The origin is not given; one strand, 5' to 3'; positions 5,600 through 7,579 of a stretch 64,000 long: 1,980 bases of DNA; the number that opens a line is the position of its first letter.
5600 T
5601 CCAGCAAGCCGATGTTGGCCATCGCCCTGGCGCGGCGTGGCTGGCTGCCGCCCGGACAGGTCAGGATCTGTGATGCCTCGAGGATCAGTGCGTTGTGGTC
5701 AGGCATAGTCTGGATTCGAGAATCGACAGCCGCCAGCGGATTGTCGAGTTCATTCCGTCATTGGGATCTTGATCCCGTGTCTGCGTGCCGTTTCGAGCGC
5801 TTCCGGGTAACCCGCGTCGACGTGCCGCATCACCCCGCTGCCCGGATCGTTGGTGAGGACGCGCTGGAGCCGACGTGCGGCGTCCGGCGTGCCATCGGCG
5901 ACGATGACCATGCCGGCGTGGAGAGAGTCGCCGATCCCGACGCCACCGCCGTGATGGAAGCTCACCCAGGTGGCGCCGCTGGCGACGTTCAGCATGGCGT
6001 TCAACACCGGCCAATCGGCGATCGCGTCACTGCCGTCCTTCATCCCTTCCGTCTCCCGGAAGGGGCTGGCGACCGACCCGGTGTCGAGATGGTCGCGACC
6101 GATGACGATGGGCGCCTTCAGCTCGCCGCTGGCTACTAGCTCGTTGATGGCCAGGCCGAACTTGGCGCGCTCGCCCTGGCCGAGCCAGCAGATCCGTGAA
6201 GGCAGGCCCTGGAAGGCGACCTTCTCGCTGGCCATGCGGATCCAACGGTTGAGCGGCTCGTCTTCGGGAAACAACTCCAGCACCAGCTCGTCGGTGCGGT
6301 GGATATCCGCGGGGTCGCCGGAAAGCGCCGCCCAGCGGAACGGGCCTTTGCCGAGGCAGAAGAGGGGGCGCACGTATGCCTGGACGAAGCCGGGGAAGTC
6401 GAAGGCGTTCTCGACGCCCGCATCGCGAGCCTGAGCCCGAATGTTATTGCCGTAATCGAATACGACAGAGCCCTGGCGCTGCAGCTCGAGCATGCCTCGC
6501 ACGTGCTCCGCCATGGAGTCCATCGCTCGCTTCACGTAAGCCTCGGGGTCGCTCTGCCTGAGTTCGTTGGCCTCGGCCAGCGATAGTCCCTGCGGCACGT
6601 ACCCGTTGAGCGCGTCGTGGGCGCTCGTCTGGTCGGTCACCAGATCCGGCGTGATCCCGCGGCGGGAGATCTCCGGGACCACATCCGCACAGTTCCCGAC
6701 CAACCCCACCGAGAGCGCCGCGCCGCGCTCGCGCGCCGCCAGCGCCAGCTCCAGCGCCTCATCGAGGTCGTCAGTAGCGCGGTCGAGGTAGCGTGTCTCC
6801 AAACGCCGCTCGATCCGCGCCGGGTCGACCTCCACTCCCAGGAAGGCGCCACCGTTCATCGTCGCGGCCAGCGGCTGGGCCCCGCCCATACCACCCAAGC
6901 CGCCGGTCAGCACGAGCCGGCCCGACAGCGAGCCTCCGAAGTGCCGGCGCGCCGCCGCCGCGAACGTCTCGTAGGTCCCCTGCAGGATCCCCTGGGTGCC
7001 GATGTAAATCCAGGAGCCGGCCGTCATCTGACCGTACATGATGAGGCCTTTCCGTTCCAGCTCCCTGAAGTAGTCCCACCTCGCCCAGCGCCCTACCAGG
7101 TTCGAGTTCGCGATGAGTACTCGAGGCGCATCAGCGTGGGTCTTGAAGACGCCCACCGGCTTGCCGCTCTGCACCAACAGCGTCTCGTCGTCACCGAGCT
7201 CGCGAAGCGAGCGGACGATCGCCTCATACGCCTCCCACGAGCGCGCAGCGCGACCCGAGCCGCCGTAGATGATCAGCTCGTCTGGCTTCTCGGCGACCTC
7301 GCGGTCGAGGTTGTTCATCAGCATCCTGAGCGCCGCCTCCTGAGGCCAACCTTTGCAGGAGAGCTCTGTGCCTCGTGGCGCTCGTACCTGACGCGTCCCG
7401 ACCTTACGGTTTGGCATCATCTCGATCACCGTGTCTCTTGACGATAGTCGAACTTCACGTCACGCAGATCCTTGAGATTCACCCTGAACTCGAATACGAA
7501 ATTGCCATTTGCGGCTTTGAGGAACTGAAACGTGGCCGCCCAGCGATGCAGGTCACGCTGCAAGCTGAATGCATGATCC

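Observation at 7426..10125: Exported proteins are loaded with Bacteroidota-type O-glycosylation sequons D-[S/T]-[A/I/L/M/T/V]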

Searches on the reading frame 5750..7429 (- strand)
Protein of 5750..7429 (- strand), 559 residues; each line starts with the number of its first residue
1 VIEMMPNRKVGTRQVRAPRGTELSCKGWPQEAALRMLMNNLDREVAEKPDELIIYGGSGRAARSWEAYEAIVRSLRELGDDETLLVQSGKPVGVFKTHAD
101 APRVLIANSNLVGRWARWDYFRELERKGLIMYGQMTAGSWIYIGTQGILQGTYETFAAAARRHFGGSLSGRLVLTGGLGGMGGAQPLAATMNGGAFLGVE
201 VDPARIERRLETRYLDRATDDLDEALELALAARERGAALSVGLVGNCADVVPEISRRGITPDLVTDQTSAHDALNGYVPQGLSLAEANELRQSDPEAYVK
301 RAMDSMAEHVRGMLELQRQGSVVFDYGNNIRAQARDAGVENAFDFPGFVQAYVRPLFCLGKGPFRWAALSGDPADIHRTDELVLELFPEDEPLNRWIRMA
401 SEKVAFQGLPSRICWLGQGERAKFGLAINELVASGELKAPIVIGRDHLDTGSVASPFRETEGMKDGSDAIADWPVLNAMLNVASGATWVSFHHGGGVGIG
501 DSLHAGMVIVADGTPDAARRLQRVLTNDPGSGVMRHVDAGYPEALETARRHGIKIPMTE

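Call 7: search_protein_families(library=pfam, proteins=[window:5750-7429:-])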
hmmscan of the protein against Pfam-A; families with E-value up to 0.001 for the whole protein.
window:5750-7429:- (559 aa): 3 families
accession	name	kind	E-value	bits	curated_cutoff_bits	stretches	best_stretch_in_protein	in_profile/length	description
PF17392.7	Urocanase_C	-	3.4e-94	314.2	23.6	1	355-549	1-195/196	Urocanase C-terminal domain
PF01175.24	Urocanase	-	9.1e-93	310.1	23.2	1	144-352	1-209/209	Urocanase Rossmann-like domain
PF17391.7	Urocanase_N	-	1.4e-60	203.1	23.2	1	15-141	1-127/127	Urocanase N-terminal domain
